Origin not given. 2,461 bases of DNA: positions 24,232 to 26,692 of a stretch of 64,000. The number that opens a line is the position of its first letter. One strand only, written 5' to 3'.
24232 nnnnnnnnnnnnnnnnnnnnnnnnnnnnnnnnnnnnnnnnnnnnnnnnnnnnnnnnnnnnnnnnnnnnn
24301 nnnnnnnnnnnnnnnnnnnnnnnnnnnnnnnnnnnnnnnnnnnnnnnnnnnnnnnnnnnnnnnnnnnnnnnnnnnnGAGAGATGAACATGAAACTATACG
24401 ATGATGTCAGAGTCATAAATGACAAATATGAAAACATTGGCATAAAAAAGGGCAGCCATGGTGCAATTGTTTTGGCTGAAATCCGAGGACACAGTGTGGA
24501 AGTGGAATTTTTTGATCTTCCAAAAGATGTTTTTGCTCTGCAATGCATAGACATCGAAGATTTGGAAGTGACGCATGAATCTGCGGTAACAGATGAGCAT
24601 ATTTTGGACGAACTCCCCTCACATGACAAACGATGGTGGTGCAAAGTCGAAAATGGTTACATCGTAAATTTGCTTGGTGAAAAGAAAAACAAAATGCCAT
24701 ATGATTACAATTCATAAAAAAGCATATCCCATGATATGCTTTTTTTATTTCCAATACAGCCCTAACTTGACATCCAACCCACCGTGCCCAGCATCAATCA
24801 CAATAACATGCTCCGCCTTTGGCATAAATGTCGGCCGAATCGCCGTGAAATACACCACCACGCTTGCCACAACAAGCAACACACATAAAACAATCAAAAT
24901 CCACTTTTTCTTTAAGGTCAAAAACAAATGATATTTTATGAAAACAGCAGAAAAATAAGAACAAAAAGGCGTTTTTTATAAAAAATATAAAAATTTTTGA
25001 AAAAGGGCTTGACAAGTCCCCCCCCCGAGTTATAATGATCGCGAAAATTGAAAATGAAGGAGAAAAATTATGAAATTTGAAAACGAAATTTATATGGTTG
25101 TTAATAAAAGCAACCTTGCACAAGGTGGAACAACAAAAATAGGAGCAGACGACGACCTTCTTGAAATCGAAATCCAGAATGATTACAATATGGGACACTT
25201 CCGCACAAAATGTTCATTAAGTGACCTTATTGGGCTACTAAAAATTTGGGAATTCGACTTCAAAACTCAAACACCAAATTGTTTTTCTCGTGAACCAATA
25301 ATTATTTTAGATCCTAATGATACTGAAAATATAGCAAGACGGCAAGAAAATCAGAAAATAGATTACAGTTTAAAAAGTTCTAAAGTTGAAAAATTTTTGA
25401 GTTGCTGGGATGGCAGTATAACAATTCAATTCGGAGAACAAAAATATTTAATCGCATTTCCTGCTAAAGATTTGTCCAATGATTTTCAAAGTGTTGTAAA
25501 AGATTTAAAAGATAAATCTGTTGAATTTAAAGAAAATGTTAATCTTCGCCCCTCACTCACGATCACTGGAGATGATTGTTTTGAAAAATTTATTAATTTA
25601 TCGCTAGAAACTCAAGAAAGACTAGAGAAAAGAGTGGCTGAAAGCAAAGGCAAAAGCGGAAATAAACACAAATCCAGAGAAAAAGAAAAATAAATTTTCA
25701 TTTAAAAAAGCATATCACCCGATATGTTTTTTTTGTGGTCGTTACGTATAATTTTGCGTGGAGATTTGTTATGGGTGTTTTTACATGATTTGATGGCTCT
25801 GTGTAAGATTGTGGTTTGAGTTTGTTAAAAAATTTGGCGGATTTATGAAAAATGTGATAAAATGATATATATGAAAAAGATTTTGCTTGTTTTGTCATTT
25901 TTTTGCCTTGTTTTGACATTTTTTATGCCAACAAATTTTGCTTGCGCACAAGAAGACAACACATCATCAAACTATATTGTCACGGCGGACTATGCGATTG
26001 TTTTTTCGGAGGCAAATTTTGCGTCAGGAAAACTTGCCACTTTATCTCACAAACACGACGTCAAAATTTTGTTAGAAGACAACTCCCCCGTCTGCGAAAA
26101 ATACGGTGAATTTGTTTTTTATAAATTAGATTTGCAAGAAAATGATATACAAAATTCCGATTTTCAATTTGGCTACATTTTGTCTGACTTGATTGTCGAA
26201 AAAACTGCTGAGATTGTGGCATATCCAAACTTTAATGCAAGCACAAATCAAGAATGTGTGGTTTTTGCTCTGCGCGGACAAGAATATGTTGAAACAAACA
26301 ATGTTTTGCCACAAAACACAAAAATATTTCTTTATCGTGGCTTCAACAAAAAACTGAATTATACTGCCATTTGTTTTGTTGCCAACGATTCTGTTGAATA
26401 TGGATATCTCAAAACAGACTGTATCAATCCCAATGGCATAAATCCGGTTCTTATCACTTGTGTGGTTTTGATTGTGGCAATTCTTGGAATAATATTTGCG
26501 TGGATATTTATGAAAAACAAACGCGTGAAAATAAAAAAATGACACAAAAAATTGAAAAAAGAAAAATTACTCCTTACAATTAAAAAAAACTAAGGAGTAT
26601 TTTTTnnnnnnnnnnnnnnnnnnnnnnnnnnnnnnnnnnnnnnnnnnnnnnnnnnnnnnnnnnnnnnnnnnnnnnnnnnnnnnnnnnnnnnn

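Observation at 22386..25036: Poly-C tracts of different length (C7 vs C9) in the -35/-10 spacers of paralogous cassette promoters: candidate phase-variable promoters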

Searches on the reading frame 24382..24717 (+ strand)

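Call 9: search_protein_families(library=pfam, proteins=[window:24382-24717:+], max_evalue=0.01)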
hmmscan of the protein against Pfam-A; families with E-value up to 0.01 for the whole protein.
window:24382-24717:+ (111 aa): 1 family
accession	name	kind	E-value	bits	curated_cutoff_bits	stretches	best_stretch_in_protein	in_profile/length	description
PF16277.11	DUF4926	-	0.00014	21.6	29.1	1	5-62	1-56/57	Domain of unknown function (DUF4926)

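Call 31: search_protein_families(library=ncbifam, proteins=[window:24382-24717:+], max_evalue=0.01)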
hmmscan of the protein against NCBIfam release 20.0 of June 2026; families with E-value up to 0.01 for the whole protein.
window:24382-24717:+ (111 aa): 0 families

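Call 32: search_protein_families(library=padloc, proteins=[window:24382-24717:+], max_evalue=0.01)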
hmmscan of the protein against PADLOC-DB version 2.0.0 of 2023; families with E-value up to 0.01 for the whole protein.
window:24382-24717:+ (111 aa): 0 families

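Call 58: search_protein_families(library=pfam, proteins=[window:24382-24717:+], max_evalue=5)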
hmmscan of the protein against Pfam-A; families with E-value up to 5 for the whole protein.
window:24382-24717:+ (111 aa): 1 family
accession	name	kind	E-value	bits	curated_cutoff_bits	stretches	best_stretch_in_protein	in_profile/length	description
PF16277.11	DUF4926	-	0.00014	21.6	29.1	1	5-62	1-56/57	Domain of unknown function (DUF4926)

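Call 59: search_protein_families(library=phrogs, proteins=[window:24382-24717:+], max_evalue=0.1)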
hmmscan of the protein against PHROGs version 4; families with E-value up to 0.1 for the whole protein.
window:24382-24717:+ (111 aa): 0 families

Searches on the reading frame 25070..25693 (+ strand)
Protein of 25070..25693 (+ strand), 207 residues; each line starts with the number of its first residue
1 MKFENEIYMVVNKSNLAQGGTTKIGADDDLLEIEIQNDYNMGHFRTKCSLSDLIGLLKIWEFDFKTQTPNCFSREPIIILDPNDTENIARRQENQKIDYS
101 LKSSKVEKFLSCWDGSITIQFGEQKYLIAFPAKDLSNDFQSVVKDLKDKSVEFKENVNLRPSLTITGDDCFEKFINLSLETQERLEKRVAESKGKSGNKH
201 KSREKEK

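Call 9: search_protein_families(library=pfam, proteins=[window:25070-25693:+], max_evalue=0.01)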
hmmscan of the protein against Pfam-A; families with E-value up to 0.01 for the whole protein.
window:25070-25693:+ (207 aa): 0 families

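Call 24: find_encoding_contigs(protein=window:25070-25693:+, flank=3000, max_places=10)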
Protein window:25070-25693:+ (207 aa): 4 contigs read that carry it; 4 places shown.
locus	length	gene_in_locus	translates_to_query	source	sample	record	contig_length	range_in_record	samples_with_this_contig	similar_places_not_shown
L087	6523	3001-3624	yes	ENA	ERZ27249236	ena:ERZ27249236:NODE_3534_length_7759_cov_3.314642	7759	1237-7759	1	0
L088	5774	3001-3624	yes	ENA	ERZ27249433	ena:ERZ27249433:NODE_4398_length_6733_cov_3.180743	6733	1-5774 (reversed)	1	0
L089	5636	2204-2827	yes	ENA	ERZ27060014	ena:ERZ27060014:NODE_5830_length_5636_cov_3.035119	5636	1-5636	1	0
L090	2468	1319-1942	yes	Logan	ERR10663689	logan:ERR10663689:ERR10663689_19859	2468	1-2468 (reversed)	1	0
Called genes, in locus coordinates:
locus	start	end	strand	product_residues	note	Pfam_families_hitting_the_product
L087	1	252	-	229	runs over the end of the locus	PF01520:Amidase_3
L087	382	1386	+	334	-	PF12796:Ank_2, PF13637:Ank_4, PF13857:Ank_5, PF00023:Ank, PF13606:Ank_3 (weak), PF12796:Ank_2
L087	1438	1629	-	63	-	-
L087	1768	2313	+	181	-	-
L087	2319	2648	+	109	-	-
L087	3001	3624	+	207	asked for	-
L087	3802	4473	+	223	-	-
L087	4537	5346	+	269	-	PF05531:NPV_P10 (faint)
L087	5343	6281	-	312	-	PF12146:Hydrolase_4, PF00561:Abhydrolase_1, PF12697:Abhydrolase_6 (weak)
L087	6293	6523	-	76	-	?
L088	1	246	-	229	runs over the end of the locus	PF01520:Amidase_3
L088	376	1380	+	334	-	PF12796:Ank_2, PF13637:Ank_4, PF13857:Ank_5, PF00023:Ank, PF13606:Ank_3 (weak), PF12796:Ank_2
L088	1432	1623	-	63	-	-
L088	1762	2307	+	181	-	-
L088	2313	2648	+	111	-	-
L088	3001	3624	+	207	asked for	-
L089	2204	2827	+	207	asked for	-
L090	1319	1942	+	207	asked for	-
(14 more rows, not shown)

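Call 31: search_protein_families(library=ncbifam, proteins=[window:25070-25693:+], max_evalue=0.01)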
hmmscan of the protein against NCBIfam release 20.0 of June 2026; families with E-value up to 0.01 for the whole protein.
window:25070-25693:+ (207 aa): 0 families

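Call 32: search_protein_families(library=padloc, proteins=[window:25070-25693:+], max_evalue=0.01)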
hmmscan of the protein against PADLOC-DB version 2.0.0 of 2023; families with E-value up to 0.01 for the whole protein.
window:25070-25693:+ (207 aa): 0 families

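Call 58: search_protein_families(library=pfam, proteins=[window:25070-25693:+], max_evalue=5)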
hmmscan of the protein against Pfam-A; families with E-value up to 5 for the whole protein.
window:25070-25693:+ (207 aa): 0 families

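Call 59: search_protein_families(library=phrogs, proteins=[window:25070-25693:+], max_evalue=0.1)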
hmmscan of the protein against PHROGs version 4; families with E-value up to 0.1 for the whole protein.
window:25070-25693:+ (207 aa): 0 families

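Call 60: find_homologous_proteins(query=window:25070-25693:+, max_evalue=0.001)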
Query window:25070-25693:+ (207 aa): 2 proteins with E <= 0.001 among 64 candidates.
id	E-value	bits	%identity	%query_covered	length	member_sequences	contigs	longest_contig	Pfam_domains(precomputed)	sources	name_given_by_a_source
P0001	1.9e-132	457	100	100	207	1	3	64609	-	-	-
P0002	4.6e-76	273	68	95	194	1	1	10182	-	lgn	-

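Call 61: find_encoding_contigs(protein=P0002, flank=6000, max_places=5)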
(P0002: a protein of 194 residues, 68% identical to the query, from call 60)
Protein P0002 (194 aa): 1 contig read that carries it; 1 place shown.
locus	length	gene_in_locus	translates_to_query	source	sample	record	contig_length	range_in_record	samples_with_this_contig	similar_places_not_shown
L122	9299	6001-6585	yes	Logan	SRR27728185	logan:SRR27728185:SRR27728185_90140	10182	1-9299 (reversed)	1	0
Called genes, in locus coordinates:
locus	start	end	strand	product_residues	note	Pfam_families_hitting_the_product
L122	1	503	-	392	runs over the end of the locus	PF02511:Thy1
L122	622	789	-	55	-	PF14168:YjzC (weak)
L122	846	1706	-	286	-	PF01171:ATP_bind_3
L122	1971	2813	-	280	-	PF02645:DegV, PF13684:FakA-like_C (weak)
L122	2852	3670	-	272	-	PF04298:Zn_peptidase_2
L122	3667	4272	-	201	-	-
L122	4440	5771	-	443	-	PF01171:ATP_bind_3, PF11734:TilS_C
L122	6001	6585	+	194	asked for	-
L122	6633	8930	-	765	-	PF19732:SpoIIE_N, PF13672:PP2C_2 (faint), PF07228:SpoIIE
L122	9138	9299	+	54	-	?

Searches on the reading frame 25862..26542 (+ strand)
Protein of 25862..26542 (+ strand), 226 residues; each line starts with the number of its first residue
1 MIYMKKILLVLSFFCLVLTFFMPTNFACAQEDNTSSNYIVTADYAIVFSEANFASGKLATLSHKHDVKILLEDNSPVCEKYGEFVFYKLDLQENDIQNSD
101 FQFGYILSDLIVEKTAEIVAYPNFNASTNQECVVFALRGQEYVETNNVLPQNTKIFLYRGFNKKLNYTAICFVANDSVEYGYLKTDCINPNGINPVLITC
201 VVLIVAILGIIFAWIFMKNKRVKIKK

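Call 9: search_protein_families(library=pfam, proteins=[window:25862-26542:+], max_evalue=0.01)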
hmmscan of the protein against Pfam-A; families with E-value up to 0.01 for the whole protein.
window:25862-26542:+ (226 aa): 0 families

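Call 31: search_protein_families(library=ncbifam, proteins=[window:25862-26542:+], max_evalue=0.01)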
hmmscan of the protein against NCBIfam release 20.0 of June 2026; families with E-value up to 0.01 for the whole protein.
window:25862-26542:+ (226 aa): 0 families

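Call 32: search_protein_families(library=padloc, proteins=[window:25862-26542:+], max_evalue=0.01)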
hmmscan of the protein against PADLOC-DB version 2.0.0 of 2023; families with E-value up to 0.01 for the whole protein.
window:25862-26542:+ (226 aa): 0 families

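Call 58: search_protein_families(library=pfam, proteins=[window:25862-26542:+], max_evalue=5)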
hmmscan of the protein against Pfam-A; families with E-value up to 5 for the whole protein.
window:25862-26542:+ (226 aa): 0 families

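Call 59: search_protein_families(library=phrogs, proteins=[window:25862-26542:+], max_evalue=0.1)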
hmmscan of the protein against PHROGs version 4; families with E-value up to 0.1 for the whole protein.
window:25862-26542:+ (226 aa): 1 family
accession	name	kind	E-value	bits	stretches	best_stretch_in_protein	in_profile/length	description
phrog_21155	-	unknown function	0.082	14.1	0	201-222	29-50/53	-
